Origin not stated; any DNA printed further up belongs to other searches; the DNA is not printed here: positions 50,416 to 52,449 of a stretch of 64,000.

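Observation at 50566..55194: Tandem Rieske-domain proteins fused to a large uncharacterised domain, followed by a small secreted protein and a lipoprotein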

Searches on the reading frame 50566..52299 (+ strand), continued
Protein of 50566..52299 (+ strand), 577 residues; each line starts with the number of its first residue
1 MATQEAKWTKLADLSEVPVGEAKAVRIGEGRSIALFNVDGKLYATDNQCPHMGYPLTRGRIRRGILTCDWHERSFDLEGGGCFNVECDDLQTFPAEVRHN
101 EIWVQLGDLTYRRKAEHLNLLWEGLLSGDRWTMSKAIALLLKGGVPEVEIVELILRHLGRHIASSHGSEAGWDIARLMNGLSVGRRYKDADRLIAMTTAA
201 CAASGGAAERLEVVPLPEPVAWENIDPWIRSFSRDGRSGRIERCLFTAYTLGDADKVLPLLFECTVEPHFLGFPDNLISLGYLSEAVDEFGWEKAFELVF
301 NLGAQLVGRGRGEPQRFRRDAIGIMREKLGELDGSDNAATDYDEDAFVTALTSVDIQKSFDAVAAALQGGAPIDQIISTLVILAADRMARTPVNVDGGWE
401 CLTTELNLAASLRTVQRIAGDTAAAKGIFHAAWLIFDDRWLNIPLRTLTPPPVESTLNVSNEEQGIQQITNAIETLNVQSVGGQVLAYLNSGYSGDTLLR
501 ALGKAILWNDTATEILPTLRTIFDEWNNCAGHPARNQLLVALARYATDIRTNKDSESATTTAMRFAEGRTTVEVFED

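Call 24: search_protein_representatives(alignment_id=A2)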
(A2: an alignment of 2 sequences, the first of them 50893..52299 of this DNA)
Query: 2 sequences, 478 profile positions. Proteins with E-value up to 0.001 (for the whole library): 358; up to 1e-10: 186; up to 1e-30: 54. The best 150 are listed.
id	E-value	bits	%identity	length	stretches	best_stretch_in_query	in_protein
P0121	2.4e-270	913.4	-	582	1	3-478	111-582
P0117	1.3e-203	693.4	-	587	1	2-477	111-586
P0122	2.8e-185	632.9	-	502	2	37-439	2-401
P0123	4.2e-164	563.0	-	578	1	3-476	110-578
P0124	9.0e-118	410.2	-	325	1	43-344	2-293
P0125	1.7e-117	409.3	-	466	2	4-181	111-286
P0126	6.0e-98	344.9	-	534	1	3-301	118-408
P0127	1.0e-90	321.1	-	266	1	137-408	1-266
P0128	3.6e-89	315.9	-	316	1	188-476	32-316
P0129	1.4e-88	314.0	-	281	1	199-477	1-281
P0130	2.2e-87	310.1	-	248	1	88-313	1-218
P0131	6.8e-84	298.5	-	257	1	131-377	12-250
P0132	1.9e-82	293.8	-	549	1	4-234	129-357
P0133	6.0e-78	278.9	-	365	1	68-302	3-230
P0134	3.2e-72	260.0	-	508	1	2-205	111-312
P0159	1.5e-38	149.0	-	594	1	7-466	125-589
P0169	1.7e-32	129.0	-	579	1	9-455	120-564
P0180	3.3e-28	114.9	-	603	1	14-472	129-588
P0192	2.6e-25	105.3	-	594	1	59-470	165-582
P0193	4.1e-25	104.7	-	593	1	12-470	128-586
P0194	1.2e-24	103.2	-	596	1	12-470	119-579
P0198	7.5e-24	100.5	-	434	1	61-471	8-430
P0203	2.5e-22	95.5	-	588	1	4-469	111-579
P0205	2.4e-21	92.3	-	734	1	5-477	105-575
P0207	3.9e-21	91.6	-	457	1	12-448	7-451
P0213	7.7e-21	90.6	-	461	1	24-470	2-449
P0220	4.5e-20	88.1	-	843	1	12-472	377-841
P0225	1.3e-19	86.6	-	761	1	109-452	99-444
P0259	2.0e-15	72.7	-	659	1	111-476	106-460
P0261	2.5e-15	72.4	-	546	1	4-467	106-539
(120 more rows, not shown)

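Call 26: search_protein_families(library=pfam, proteins=[P0159, P0169, P0180, P0205, P0220, P0225, P0259, P0207, P0213, P0198], max_evalue=0.01)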
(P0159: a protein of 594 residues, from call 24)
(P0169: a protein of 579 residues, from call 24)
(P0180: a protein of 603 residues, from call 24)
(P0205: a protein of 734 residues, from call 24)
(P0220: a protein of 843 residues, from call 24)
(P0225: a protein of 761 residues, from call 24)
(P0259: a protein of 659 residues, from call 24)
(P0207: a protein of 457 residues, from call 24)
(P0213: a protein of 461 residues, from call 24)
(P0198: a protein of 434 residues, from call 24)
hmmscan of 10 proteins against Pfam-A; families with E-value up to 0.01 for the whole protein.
P0159 (594 aa): 3 families
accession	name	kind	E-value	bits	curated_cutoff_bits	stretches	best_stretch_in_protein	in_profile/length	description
PF00355.32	Rieske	-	8e-17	61.4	20.3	1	16-90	2-76/88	Rieske [2Fe-2S] domain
PF13806.12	Rieske_2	-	4.4e-08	33.4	27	1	16-109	2-101/104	Rieske-like [2Fe-2S] domain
PF22543.2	Rieske_4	-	0.0014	19.3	28.4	1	33-87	17-75/119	Soluble Rieske-type ferredoxin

P0169 (579 aa): 2 families
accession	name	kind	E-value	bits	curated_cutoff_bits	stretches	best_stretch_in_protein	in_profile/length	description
PF00355.32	Rieske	-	1.4e-17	63.9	20.3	1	13-82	7-76/88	Rieske [2Fe-2S] domain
PF13806.12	Rieske_2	-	3.3e-09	37.1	27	1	8-103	2-103/104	Rieske-like [2Fe-2S] domain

P0180 (603 aa): 3 families
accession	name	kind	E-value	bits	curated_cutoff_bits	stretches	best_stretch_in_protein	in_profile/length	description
PF00355.32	Rieske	-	5.9e-14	52.2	20.3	1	28-100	15-88/88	Rieske [2Fe-2S] domain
PF13806.12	Rieske_2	-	2.6e-07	31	27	1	35-110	22-103/104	Rieske-like [2Fe-2S] domain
PF22543.2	Rieske_4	-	0.00023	21.9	28.4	1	38-87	23-76/119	Soluble Rieske-type ferredoxin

P0205 (734 aa): 4 families
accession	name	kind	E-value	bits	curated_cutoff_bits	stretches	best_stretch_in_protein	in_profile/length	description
PF00355.32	Rieske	-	3e-13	49.9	20.3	1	5-75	6-76/88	Rieske [2Fe-2S] domain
PF13806.12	Rieske_2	-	1.6e-10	41.3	27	1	5-96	6-103/104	Rieske-like [2Fe-2S] domain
PF00211.25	Guanylate_cyc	-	4.9e-08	33.2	21.9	1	576-722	6-172/183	Adenylate and Guanylate cyclase catalytic domain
PF22543.2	Rieske_4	-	1.4e-05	25.7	28.4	1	11-72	10-75/119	Soluble Rieske-type ferredoxin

P0220 (843 aa): 6 families
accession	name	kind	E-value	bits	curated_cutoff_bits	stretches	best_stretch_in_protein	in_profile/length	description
PF00355.32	Rieske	-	5.5e-14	52.3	20.3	1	268-350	3-87/88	Rieske [2Fe-2S] domain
PF08281.18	Sigma70_r4_2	-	9.5e-14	51.2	25.7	1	134-186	2-54/54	Sigma-70, region 4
PF04542.20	Sigma70_r2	-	2.4e-13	50.1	24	1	37-102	1-68/71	Sigma-70 region 2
PF22543.2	Rieske_4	-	2.8e-09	37.7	28.4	1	270-338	3-76/119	Soluble Rieske-type ferredoxin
PF13806.12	Rieske_2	-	3.9e-09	36.8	27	1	269-361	4-103/104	Rieske-like [2Fe-2S] domain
PF04545.22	Sigma70_r4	-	1.3e-07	31.4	24.1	1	140-184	2-46/50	Sigma-70, region 4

P0225 (761 aa): 35 families (the best 25 are shown)
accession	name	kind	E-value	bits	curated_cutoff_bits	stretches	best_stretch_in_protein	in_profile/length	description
PF25174.1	Beta-prop_THOC3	-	1.4e-27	96.9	305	1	490-676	88-258/272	THOC3 beta-propeller domain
PF00400.38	WD40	-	3.5e-25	87.8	27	2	578-612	5-38/39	WD domain, G-beta repeat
PF24817.1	WD40_WDHD1_1st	-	3.3e-21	76.2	109.9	2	462-621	95-258/291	WDHD1 first WD40 domain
PF24814.1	WD40_Prp19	-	8e-21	74.7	320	3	546-612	140-204/281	Prp19 WD40 domain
PF23414.1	Beta-prop_EML_2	-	1.7e-19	70.7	90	1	545-705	2-158/266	Echinoderm microtubule-associated protein second beta-propeller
PF25175.1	Beta-prop_WDR5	-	6.6e-19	68.7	250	2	575-749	1-167/296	WDR5 beta-propeller domain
PF25173.1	Beta-prop_WDR3_1st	-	2.3e-18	67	154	1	562-746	7-183/184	WDR3 first beta-propeller domain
PF24807.1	WD40_CDC20-Fz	-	8.6e-16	58.5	200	2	553-612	234-292/292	CDC20/Fizzy WD40 domain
PF23393.2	Beta-prop_WDR90_POC16_2nd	-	1.3e-15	57.8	60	2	565-664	17-111/291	WDR90/POC16, second beta-propeller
PF25172.1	Beta-prop_WDR3_2nd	-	2.6e-14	53.6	140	3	637-757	5-119/293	WDR3 second beta-propeller domain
PF12894.13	ANAPC4_WD40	-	2e-12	47.6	22.9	1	622-670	29-77/91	Anaphase-promoting complex subunit 4 WD40 domain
PF24796.1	WDR55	-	1.8e-10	40.8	200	2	633-755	9-132/296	WDR55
PF25168.1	Beta-prop_WDR36-Utp21_2nd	-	4.2e-10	39.9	84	2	576-661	232-312/335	WDR36/Utp21 second beta-propeller domain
PF07676.18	PD40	-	8.7e-09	35.5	20.9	0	581-601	4-24/38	WD40-like Beta Propeller Repeat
PF24805.1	EIF3I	-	9.8e-09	35.2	200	1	580-753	6-181/324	EIF3I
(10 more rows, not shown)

P0259 (659 aa): 1 family
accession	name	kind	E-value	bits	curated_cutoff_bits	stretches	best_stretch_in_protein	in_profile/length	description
PF06439.18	3keto-disac_hyd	-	1.4e-08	35.4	26.8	1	462-646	4-186/187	3-keto-disaccharide hydrolase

P0207 (457 aa): 0 families

P0213 (461 aa): 1 family
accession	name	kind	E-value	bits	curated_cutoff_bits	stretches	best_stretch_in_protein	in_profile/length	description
PF00482.28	T2SSF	-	0.0028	18.1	25.2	0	392-443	38-89/125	Type II secretion system (T2SS), protein F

P0198 (434 aa): 0 families

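Call 31: find_related_loci(query=A2, collection=genome_contigs, flank=8000)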
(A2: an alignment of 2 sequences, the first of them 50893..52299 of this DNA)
Query A2 (468 aa) in genome_contigs; peptide patterns used: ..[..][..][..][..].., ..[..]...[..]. (x = any residue, [..] = any of these).
92 stretches matched a pattern; 30 encode a relative of the query (tblastn E <= 1e-3); 25 distinct loci.
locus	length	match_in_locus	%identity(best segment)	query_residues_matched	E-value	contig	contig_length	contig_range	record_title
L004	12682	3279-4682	96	1-468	0e+0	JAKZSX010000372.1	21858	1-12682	MAG: Candidatus Poribacteria bacterium isolate Langseth_MAG_00044 Langseth_MAG_00044_000000000372, whole genome shotgun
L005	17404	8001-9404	91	1-468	0e+0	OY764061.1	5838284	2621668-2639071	MAG: Candidatus Poribacteria bacterium isolate 89293177-375a-4259-af6b-6508537173d0 genome assembly, chromosome: 1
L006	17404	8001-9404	91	1-468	0e+0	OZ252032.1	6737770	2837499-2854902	MAG: Candidatus Poribacteria bacterium isolate aa3f26ad-70d9-470a-add4-ad97223fdacd genome assembly, chromosome: 1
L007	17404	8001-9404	90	1-468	0e+0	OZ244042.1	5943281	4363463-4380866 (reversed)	MAG: Candidatus Poribacteria bacterium isolate 82c2f847-b3a6-4516-8f18-366283cf6473 genome assembly, chromosome: 1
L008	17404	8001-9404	90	1-468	0e+0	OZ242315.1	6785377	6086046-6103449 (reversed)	MAG: Candidatus Poribacteria bacterium isolate 55818b94-eea9-47de-9476-a843df335cd7 genome assembly, chromosome: 1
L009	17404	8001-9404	90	1-468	0e+0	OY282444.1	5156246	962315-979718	MAG: uncultured Poribacteria bacterium genome assembly, chromosome: 1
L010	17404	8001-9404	89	1-468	0e+0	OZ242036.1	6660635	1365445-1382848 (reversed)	MAG: Candidatus Poribacteria bacterium isolate 54b3e0b4-8990-4cd1-959a-c9693763f33b genome assembly, chromosome: 1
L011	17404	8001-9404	90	1-468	0e+0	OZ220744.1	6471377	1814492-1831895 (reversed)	MAG: Candidatus Poribacteria bacterium isolate 67f587a8-c379-43ee-8694-439c00dbce40 genome assembly, chromosome: 1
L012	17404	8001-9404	89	1-468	0e+0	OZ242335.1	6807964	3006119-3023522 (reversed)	MAG: Candidatus Poribacteria bacterium isolate 0e18bbbf-3c5b-4f4e-9be4-718f64127597 genome assembly, chromosome: 1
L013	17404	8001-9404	86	1-468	0e+0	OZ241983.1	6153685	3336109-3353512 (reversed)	MAG: Candidatus Poribacteria bacterium isolate 364a25e6-8d4f-453a-8db8-f2b726c437a0 genome assembly, chromosome: 1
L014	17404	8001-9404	86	1-468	0e+0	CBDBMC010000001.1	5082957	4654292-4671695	MAG: Candidatus Poribacteria bacterium isolate ca8204a3-33b7-44e1-a19a-5b07964ae9a8 genome assembly, contig: contig_1, w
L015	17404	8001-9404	84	1-468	0e+0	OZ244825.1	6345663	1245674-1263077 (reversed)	MAG: Candidatus Poribacteria bacterium isolate 9ee73198-b11f-455e-92bc-43fc746e3fb5 genome assembly, chromosome: 1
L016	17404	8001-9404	84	1-468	0e+0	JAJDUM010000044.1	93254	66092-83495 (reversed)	MAG: Candidatus Poribacteria bacterium isolate jk18x1bzbins.78 k141_1389095, whole genome shotgun sequence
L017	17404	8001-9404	84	1-468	0e+0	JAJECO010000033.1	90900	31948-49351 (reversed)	MAG: Candidatus Poribacteria bacterium isolate jk18xAbins.25 k141_387296, whole genome shotgun sequence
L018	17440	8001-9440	71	2-468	0e+0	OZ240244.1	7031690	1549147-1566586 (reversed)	MAG: Candidatus Poribacteria bacterium isolate 530b1872-db39-4376-9dde-5bfc35f27194 genome assembly, chromosome: 1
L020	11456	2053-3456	66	2-466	0e+0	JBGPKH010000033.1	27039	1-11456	MAG: Bryobacteraceae bacterium isolate OBJ_0618_7090110_290 k141_3018505_length_27039_cov_14.2443, whole genome shotgun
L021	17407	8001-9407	61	1-468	0e+0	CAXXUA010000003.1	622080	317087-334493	MAG: Candidatus Poribacteria bacterium isolate 64057701-0cd0-4337-b80b-d127c366c46f genome assembly, contig: contig_3, w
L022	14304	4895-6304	61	1-468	0e+0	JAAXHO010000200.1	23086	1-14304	MAG: Candidatus Poribacteria bacterium isolate Plut_88891 unfiltered_Plut_88891_genomic_contig_878144, whole genome shot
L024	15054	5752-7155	62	1-467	0e+0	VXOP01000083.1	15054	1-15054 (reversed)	MAG: Candidatus Poribacteria bacterium isolate SB0662_bin_35 NODE_3484_length_15054_cov_33.506767, whole genome shotgun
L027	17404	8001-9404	62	2-468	0e+0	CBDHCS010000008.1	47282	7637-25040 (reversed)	MAG: Candidatus Poribacteria bacterium isolate 2ff7ea9c-4ed9-48aa-ac60-1c2c21251b56 genome assembly, contig: contig_8, w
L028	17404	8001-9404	61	1-467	0e+0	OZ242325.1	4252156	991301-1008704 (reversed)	MAG: Candidatus Poribacteria bacterium isolate 7cb44f7e-fdd6-4696-a2af-ad91ef35c446 genome assembly, chromosome: 1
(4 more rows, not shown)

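Call 46: search_protein_families(library=pfam, alignment_id=A3, max_evalue=10)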
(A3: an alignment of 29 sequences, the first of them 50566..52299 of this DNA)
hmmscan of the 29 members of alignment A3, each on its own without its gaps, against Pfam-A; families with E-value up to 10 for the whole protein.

A. member 1, window:50566-52299:+ (577 aa): 3 families
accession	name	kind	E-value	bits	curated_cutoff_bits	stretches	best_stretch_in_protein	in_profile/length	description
PF00355.32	Rieske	-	4e-17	62.4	20.3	1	7-94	1-88/88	Rieske [2Fe-2S] domain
PF13806.12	Rieske_2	-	1.3e-11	44.8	27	1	7-105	1-104/104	Rieske-like [2Fe-2S] domain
PF22543.2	Rieske_4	-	0.0086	16.8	28.4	1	28-81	19-76/119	Soluble Rieske-type ferredoxin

B. families by the number of members that match (of 29 scanned): 25 families
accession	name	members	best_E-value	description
PF00355.32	Rieske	28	1.5e-20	Rieske [2Fe-2S] domain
PF13806.12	Rieske_2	28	1.4e-14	Rieske-like [2Fe-2S] domain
PF22543.2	Rieske_4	27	2.8e-09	Soluble Rieske-type ferredoxin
PF12002.13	MgsA_C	2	0.12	MgsA AAA+ ATPase C terminal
PF08281.18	Sigma70_r4_2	1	9.5e-14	Sigma-70, region 4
PF04542.20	Sigma70_r2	1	2.4e-13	Sigma-70 region 2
PF00211.25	Guanylate_cyc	1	4.9e-08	Adenylate and Guanylate cyclase catalytic domain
PF04545.22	Sigma70_r4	1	1.3e-07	Sigma-70, region 4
PF10400.15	Vir_act_alpha_C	1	0.015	Virulence activator alpha C-term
PF17920.6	TetR_C_16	1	0.021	Tetracyclin repressor-like, C-terminal domain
PF16859.10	TetR_C_11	1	0.032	Tetracyclin repressor-like, C-terminal domain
PF25296.1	Decapeptide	1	0.056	Decapeptide repeat region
PF20229.3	ChrB_N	1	0.093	Protein ChrB, N-terminal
PF12637.14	TSCPD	1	0.096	TSCPD domain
PF19619.4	DUF6124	1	0.1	Family of unknown function (DUF6124)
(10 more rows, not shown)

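Call 50: fold_search(model_id=the predicted structure, library=pdb)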
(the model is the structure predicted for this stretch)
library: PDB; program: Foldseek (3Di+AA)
matches with E <= 10: 467; with E <= 0.001: 82
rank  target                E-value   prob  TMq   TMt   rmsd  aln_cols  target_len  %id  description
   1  5bok                  1.5e-06  1.00  0.17  0.88   1.7       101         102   30  Ferredoxin component of 3-nitrotoluene dioxygenase from Diaphorobacter sp. strain DS2 (released 2016-07-27)
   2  2qpz                  4.7e-06  1.00  0.17  0.89   1.7       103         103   27  Naphthalene 1,2-dioxygenase Rieske ferredoxin (released 2008-09-02)
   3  2e4q_C                5.7e-06  1.00  0.16  0.83   1.6       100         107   30  Crystal structure of BphA3 (reduced form) (released 2007-10-16)
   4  1fqt_A                9.0e-06  1.00  0.16  0.80   1.8       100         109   35  CRYSTAL STRUCTURE OF THE RIESKE-TYPE FERREDOXIN ASSOCIATED WITH BIPHENYL DIOXYGENASE (released 2001-01-03)
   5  2de5_E                1.2e-05  1.00  0.16  0.82   2.0       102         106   26  Crystal structure of the electron transfer complex between oxygenase and ferredoxin in carbazole 1,9a-dioxygenase (released 2006-12-05)
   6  2e4p_A                1.3e-05  1.00  0.17  0.84   1.6       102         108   29  Crystal structure of BphA3 (oxidized form) (released 2007-10-16)
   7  2i7f_A                1.3e-05  1.00  0.16  0.84   2.0        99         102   29  Sphingomonas yanoikuyae B1 ferredoxin (released 2007-03-20)
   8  4nbb_E                1.4e-05  1.00  0.17  0.77   3.7       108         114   26  Carbazole- and oxygen-bound oxygenase with Ile262 replaced by Val and ferredoxin complex of carbazole 1,9a-dioxygenase (released 2014-03-26)
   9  4nbc_F                1.5e-05  1.00  0.16  0.84   1.8       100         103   27  Oxygenase with Phe275 replaced by Trp and ferredoxin complex of carbazole 1,9a-dioxygenase (form1) (released 2014-03-26)
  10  2de5_D                1.6e-05  1.00  0.16  0.81   2.0       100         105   27  Crystal structure of the electron transfer complex between oxygenase and ferredoxin in carbazole 1,9a-dioxygenase (released 2006-12-05)
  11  3dqy                  1.9e-05  1.00  0.17  0.83   1.9       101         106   27  Crystal structure of Toluene 2,3-Dioxygenase Ferredoxin (released 2009-03-10)
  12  7buh                  2.0e-05  1.00  0.17  0.78   3.2       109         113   26  Reduced ferredoxin of carbazole 1,9a-dioxygenase (released 2021-04-07)
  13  2de7_E                2.1e-05  1.00  0.16  0.81   2.0       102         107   26  The substrate-bound complex between oxygenase and ferredoxin in carbazole 1,9a-dioxygenase (released 2006-12-05)
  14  2yvj_B                2.2e-05  1.00  0.16  0.81   1.8       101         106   30  Crystal structure of the ferredoxin-ferredoxin reductase (BPHA3-BPHA4)complex (released 2007-10-23)
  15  4nb9_E                2.2e-05  1.00  0.17  0.78   3.6       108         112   26  Oxygenase with Ile262 replaced by Val and ferredoxin complex of carbazole 1,9a-dioxygenase (released 2014-03-26)
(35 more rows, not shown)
